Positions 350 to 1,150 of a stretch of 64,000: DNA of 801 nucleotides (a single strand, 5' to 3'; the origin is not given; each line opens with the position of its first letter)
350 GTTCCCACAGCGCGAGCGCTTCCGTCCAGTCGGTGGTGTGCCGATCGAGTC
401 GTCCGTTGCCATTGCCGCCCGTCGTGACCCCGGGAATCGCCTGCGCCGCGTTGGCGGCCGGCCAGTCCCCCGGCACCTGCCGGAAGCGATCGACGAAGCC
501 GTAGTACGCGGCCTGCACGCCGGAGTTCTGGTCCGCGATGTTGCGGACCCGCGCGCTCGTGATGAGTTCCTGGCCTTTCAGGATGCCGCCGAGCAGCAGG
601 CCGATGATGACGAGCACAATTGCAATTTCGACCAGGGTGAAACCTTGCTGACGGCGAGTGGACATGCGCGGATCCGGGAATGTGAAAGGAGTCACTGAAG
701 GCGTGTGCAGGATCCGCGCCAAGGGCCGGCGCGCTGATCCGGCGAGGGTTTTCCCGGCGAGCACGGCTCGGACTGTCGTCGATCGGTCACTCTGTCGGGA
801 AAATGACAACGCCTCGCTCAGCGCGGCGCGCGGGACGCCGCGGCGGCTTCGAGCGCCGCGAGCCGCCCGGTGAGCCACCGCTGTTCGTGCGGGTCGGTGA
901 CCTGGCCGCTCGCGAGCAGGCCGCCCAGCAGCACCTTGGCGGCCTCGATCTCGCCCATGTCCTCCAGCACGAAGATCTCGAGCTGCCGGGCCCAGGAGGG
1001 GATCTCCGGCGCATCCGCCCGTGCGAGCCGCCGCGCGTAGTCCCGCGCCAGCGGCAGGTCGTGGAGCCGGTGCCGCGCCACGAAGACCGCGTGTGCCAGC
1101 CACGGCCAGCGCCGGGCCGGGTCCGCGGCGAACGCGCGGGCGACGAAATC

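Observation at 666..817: Sigma54 promoter with upstream inverted repeat directly in front of the pilin gene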

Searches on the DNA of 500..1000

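Call 72: search_rna_families(source=window, start=500, end=1000, threshold=evalue, max_evalue=1)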
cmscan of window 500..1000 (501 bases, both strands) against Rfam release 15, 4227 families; matches with E-value up to 1: 1.
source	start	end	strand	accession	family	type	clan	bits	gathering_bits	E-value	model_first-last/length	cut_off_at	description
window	841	884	+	RF02804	PyrR206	Gene; snRNA; snoRNA; HACA-box;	-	22.2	46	0.12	1-44/60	no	Pyrobaculum sRNA 206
